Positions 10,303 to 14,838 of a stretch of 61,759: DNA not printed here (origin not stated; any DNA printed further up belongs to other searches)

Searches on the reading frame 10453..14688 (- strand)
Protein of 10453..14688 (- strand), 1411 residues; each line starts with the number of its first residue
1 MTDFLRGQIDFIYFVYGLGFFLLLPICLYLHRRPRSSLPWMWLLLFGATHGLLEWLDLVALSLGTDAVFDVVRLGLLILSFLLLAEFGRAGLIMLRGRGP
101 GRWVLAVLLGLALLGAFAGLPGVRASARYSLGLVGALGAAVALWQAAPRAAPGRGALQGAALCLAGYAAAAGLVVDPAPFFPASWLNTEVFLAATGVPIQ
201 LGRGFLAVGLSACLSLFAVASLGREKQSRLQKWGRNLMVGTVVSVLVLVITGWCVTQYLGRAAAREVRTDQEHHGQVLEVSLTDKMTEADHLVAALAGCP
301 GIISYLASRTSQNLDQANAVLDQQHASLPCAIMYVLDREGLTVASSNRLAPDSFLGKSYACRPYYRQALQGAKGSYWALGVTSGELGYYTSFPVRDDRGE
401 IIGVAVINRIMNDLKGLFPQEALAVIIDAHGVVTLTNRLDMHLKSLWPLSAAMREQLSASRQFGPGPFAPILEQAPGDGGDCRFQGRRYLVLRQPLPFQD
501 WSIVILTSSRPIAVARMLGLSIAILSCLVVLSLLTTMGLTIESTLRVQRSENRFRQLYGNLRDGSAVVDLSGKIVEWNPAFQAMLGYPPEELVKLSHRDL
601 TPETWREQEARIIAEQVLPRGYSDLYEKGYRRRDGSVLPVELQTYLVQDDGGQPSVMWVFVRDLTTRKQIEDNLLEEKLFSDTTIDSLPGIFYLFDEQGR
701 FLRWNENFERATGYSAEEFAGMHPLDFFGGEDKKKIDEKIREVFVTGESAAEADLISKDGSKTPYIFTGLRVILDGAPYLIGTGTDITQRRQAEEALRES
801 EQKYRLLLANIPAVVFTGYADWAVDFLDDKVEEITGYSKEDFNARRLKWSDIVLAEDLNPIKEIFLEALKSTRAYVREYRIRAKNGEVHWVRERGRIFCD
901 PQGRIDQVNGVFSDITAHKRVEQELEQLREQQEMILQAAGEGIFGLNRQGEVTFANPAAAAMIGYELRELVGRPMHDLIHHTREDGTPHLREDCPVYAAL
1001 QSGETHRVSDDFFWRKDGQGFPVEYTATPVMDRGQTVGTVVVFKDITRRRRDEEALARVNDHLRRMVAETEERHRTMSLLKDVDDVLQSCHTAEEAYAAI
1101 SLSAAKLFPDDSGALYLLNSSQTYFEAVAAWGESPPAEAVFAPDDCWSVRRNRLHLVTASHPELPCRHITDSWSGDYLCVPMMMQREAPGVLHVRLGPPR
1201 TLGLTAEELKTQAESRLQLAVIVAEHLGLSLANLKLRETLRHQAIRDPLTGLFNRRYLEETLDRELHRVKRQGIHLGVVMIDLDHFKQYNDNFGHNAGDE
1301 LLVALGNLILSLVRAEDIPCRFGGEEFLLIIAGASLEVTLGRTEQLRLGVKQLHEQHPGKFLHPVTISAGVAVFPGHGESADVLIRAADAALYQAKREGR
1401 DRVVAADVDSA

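Call 38: search_protein_families(library=pfam, proteins=[window:10453-14688:-], max_evalue=0.0001)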
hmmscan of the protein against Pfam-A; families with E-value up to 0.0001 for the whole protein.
window:10453-14688:- (1411 aa): 11 families
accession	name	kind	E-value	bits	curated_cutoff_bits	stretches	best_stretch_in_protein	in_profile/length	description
PF13426.13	PAS_9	-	2.8e-48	162.9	27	3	941-1047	2-102/103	PAS domain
PF00989.32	PAS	-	1.9e-47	160.4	22.6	3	935-1046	6-113/113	PAS fold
PF00990.26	GGDEF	-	8.4e-46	156.1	23.8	1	1244-1402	1-161/161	Diguanylate cyclase, GGDEF domain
PF08447.18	PAS_3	-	1.1e-43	147.8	25.6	3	826-911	3-88/89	PAS fold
PF08448.16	PAS_4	-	2.7e-43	147.1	23.1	3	686-792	2-110/110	PAS fold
PF13188.13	PAS_8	-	1.3e-22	79.3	21.8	2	552-605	1-55/65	PAS domain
PF12860.13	PAS_7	-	1.9e-13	51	27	1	940-1054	5-115/115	PAS fold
PF02743.24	dCache_1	-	4e-12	46.6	45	1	281-505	21-239/240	Cache domain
PF01590.32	GAF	-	3.6e-08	34.5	22.4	0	1094-1229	3-131/133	GAF domain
PF13492.12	GAF_3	-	1.6e-07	32.2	27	1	1097-1212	6-108/129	GAF domain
PF14598.12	PAS_11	-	1.7e-06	28.4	25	0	828-902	18-90/109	PAS domain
